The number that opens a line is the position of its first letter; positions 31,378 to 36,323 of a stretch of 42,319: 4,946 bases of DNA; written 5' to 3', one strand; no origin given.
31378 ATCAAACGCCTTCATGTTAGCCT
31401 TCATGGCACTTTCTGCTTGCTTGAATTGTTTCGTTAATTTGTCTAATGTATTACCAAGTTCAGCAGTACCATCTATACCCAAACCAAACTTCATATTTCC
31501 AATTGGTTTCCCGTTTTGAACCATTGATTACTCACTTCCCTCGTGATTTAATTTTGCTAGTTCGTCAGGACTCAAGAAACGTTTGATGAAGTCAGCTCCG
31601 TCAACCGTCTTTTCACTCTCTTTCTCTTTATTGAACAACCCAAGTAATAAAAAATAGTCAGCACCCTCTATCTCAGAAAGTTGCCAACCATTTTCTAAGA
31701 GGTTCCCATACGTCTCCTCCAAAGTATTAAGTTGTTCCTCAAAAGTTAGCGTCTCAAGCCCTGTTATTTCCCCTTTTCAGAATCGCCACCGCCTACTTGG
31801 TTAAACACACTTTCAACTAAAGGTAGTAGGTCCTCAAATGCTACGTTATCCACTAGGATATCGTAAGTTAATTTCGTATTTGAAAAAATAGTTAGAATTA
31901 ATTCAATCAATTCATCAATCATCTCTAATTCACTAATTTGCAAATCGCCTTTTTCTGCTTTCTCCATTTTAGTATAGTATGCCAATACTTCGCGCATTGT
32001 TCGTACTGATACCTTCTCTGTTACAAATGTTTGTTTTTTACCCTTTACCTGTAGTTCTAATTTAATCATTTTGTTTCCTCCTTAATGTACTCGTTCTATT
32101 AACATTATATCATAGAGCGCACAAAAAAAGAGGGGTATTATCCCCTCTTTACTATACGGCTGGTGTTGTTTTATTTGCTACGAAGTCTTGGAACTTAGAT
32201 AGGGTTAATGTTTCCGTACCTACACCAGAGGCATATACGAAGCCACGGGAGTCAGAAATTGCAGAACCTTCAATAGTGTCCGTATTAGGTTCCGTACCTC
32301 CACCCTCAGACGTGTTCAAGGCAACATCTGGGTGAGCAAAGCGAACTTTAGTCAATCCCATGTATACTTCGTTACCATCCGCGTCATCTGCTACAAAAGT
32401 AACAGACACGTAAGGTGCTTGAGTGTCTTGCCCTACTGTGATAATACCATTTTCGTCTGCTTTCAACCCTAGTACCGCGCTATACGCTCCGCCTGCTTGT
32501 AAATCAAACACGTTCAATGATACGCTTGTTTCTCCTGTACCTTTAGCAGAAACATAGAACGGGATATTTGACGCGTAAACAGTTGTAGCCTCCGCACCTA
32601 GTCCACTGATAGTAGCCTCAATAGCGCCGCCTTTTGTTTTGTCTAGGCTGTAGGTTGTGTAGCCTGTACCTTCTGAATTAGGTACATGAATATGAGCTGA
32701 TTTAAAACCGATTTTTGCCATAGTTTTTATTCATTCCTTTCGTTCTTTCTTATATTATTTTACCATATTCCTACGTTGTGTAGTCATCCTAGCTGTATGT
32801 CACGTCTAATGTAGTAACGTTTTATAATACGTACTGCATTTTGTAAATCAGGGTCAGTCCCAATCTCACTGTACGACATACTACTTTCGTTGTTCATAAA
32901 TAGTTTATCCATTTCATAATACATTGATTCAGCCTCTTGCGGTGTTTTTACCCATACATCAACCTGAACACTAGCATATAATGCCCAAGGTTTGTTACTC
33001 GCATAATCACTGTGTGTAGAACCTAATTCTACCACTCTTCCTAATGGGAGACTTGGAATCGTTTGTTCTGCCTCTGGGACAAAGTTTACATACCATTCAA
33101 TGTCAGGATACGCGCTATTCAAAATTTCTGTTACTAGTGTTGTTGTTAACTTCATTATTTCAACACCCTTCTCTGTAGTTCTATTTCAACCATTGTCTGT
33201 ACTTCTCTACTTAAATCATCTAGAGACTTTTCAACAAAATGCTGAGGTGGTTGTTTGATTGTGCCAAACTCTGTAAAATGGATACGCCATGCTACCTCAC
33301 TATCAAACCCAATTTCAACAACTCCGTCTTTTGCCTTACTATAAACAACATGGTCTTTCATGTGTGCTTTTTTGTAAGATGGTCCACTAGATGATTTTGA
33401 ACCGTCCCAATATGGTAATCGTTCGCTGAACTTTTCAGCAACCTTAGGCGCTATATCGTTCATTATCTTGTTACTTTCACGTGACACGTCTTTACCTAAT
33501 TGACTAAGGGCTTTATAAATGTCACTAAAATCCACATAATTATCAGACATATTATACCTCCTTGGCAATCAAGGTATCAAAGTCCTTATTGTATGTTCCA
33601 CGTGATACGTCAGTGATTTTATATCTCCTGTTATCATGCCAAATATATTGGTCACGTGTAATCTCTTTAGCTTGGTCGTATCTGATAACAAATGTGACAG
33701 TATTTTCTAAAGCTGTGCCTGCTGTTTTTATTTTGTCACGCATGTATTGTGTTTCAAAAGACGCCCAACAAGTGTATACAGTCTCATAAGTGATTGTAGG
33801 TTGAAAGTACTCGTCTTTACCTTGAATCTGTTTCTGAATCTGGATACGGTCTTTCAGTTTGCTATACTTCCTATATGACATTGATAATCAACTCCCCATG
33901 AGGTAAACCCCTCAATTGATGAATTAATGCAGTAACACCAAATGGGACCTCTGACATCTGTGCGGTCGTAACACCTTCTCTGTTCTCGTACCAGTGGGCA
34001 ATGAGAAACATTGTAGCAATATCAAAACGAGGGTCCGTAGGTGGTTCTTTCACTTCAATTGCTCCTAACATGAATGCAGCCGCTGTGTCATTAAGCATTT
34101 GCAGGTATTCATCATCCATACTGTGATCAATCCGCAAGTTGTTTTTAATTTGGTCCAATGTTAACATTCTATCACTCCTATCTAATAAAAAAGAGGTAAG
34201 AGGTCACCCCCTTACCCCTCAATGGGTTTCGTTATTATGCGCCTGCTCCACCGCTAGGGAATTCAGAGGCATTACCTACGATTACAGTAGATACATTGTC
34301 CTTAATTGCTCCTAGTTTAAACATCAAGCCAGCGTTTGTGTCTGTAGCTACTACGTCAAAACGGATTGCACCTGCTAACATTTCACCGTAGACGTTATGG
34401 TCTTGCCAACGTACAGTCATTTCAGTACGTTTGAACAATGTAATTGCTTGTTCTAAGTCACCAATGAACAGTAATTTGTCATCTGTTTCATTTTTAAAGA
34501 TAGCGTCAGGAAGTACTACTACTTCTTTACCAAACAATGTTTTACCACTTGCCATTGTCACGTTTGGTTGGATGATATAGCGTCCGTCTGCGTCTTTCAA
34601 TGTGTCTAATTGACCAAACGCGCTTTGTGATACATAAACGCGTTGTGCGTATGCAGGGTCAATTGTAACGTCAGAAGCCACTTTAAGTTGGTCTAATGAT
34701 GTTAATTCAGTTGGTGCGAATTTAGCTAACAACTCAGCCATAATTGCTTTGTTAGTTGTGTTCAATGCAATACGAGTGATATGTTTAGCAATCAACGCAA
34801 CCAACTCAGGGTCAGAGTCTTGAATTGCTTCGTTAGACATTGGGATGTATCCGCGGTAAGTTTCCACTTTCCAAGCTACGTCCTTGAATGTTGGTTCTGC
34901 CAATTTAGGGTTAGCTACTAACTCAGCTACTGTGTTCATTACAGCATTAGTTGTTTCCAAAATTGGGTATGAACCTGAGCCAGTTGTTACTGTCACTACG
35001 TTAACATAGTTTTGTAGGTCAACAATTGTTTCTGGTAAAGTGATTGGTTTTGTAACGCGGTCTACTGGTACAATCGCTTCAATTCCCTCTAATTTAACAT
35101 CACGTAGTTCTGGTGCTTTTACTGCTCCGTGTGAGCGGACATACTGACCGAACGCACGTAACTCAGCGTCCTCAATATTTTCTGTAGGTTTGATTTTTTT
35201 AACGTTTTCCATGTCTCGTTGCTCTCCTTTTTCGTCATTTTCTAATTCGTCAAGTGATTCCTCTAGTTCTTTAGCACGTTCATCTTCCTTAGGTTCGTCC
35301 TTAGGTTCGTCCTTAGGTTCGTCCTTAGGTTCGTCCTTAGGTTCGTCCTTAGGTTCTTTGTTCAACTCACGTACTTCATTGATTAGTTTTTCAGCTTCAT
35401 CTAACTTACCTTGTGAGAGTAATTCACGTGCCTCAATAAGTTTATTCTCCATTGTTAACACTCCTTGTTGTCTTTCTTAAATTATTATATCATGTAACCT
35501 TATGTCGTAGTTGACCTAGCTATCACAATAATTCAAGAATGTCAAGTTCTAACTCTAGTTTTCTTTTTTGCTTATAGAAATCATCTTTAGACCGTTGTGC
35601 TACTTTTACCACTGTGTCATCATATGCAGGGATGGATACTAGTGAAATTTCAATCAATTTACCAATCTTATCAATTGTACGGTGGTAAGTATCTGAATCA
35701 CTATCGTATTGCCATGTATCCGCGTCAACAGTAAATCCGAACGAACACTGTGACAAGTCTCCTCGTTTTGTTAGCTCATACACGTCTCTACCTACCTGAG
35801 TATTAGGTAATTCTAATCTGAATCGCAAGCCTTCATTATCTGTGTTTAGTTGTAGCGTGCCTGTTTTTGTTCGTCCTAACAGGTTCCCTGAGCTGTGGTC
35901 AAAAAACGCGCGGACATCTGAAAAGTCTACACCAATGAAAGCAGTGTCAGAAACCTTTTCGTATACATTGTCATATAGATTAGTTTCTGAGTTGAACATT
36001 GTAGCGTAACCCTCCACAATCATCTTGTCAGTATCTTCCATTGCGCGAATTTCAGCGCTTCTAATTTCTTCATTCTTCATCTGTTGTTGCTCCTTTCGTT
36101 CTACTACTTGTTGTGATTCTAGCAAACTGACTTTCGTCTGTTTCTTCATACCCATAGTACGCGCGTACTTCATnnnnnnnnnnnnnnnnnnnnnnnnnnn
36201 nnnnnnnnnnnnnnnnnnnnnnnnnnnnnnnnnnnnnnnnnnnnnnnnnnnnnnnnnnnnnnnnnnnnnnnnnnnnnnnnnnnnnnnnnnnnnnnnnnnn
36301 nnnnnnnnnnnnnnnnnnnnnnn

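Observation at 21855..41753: Late strand is cut into insulated units by recurrent terminator-then-extended -10 promoter modules (TGnTATAAT)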

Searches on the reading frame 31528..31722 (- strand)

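Call 9: search_protein_families(library=phrogs, proteins=[window:31528-31722:-])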
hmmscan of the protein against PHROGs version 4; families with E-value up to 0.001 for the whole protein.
window:31528-31722:- (64 aa): 3 families
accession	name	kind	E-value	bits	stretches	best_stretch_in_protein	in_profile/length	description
phrog_5294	-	unknown function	7.3e-13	49.4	1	9-53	2-48/52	-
phrog_567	-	unknown function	3.4e-06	28.4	1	8-38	1-31/57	-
phrog_2629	-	unknown function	0.00012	22.8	1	8-48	16-56/59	-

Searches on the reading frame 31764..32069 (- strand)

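Call 9: search_protein_families(library=phrogs, proteins=[window:31764-32069:-])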
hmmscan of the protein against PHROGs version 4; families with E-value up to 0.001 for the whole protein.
window:31764-32069:- (101 aa): 3 families
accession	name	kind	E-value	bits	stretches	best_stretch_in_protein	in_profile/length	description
phrog_187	-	connector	1e-17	65.3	1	1-99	4-98/122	head-tail adaptor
phrog_16732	-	unknown function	9.5e-06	26.7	1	5-92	5-84/104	-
phrog_1346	-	tail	0.00079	20.6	0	2-98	2-109/127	tail protein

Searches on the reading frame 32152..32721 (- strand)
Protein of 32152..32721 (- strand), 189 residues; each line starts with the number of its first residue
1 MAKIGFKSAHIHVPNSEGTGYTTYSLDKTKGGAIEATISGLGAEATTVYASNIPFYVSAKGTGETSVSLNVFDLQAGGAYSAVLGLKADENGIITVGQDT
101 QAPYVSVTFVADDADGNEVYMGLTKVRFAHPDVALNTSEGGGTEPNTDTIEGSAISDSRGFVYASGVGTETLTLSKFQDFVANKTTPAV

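Call 9: search_protein_families(library=phrogs, proteins=[window:32152-32721:-])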
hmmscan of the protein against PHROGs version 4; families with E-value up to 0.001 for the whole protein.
window:32152-32721:- (189 aa): 1 family
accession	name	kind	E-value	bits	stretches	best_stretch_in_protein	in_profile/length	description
phrog_88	-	tail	4.6e-44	151.9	1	1-186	22-209/291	major tail protein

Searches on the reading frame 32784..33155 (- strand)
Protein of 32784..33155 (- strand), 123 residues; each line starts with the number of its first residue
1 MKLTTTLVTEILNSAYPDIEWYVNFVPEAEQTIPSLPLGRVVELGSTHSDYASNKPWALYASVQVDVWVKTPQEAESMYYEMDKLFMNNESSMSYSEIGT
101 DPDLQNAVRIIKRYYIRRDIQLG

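Call 9: search_protein_families(library=phrogs, proteins=[window:32784-33155:-])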
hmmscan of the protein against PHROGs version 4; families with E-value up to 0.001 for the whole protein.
window:32784-33155:- (123 aa): 2 families
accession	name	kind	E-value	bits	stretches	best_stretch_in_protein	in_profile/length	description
phrog_78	-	connector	9.8e-10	39.9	1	4-114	4-113/122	tail terminator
phrog_1217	-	tail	2.3e-09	38.5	1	2-121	2-122/125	tail protein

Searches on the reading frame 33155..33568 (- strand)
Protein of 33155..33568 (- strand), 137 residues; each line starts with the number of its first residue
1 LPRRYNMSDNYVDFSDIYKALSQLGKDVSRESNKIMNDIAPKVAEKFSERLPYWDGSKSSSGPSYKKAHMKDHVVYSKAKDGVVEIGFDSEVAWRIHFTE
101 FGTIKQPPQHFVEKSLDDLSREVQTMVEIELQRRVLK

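Call 9: search_protein_families(library=phrogs, proteins=[window:33155-33568:-])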
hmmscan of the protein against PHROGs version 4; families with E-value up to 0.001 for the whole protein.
window:33155-33568:- (137 aa): 1 family
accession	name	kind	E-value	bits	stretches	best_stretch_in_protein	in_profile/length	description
phrog_5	-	connector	2.1e-12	48.4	1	10-133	94-207/239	tail completion or Neck1 protein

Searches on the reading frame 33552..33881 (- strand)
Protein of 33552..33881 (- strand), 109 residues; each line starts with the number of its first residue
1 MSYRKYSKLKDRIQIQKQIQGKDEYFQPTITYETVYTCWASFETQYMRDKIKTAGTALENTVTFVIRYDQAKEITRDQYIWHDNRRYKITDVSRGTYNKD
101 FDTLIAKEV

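Call 8: search_protein_families(library=phrogs, proteins=[window:33552-33881:-])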
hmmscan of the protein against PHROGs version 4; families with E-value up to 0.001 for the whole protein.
window:33552-33881:- (109 aa): 1 family
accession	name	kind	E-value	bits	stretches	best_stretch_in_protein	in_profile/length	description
phrog_25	-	connector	8.1e-25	89.4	1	5-109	37-139/286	head closure Hc1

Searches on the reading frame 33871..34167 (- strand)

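Call 8: search_protein_families(library=phrogs, proteins=[window:33871-34167:-])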
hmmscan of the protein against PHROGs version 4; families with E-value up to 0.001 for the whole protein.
window:33871-34167:- (98 aa): 2 families
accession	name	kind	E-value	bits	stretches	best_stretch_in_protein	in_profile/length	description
phrog_40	-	connector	1.6e-28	100.5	1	1-92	41-137/201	head-tail adaptor Ad1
phrog_442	-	connector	4.6e-05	23.8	0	49-86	212-261/270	head-tail adaptor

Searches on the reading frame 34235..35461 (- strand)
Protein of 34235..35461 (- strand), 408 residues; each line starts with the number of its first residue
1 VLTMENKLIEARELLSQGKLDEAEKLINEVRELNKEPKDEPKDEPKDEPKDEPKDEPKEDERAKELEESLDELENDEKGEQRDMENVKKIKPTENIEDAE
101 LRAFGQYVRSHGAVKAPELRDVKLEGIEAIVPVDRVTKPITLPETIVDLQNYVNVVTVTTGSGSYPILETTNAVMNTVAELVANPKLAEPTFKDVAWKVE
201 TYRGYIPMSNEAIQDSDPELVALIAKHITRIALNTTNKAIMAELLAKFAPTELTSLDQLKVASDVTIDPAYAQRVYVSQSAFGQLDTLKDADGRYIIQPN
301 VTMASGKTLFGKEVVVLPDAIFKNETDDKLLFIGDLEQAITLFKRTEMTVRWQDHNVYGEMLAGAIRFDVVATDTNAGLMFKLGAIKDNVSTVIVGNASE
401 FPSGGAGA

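Call 8: search_protein_families(library=phrogs, proteins=[window:34235-35461:-])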
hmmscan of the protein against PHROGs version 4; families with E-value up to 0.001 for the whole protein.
window:34235-35461:- (408 aa): 4 families
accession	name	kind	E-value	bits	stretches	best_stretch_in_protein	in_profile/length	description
phrog_10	-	head and packaging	3.8e-54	185.9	1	3-392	261-641/752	major head protein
phrog_2263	-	head and packaging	6.7e-46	158.3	1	26-379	172-539/551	major head protein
phrog_15928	-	head and packaging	1.8e-08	35.6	1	213-350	2-145/185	major head protein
phrog_617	-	head and packaging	0.00042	20.3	1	164-316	387-554/626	major head protein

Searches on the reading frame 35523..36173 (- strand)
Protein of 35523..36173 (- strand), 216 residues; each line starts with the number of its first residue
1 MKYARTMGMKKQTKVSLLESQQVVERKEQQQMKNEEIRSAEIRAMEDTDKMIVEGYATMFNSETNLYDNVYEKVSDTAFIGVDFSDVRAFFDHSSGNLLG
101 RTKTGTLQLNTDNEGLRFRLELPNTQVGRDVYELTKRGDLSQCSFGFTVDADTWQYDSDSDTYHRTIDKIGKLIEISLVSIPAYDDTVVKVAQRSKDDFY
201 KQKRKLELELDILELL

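Call 8: search_protein_families(library=phrogs, proteins=[window:35523-36173:-])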
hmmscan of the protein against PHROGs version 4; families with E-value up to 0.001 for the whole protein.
window:35523-36173:- (216 aa): 10 families
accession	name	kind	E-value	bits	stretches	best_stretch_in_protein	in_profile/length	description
phrog_80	-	head and packaging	9.6e-58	197.8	1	21-208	203-394/607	head maturation protease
phrog_9644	-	head and packaging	2.5e-41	143.1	1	26-210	141-324/341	head maturation protease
phrog_2263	-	head and packaging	2.6e-36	126.6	1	23-203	18-186/551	major head protein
phrog_13042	-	head and packaging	3.5e-18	66.9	1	32-190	3-172/386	major head protein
phrog_36211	-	head and packaging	3.3e-17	63.6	1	38-189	7-161/378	head maturation protease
phrog_37668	-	head and packaging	3.7e-15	56.9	1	38-189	8-163/313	head maturation protease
phrog_3244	-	head and packaging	1.2e-08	36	1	107-198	90-186/326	head maturation protease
phrog_617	-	head and packaging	1.4e-08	35.1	1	84-194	57-163/626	major head protein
phrog_7053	-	head and packaging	6.2e-08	33.5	1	40-170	26-166/390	head maturation protease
phrog_4523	-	head and packaging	0.00029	20.7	0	91-195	76-178/644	major head and protease protein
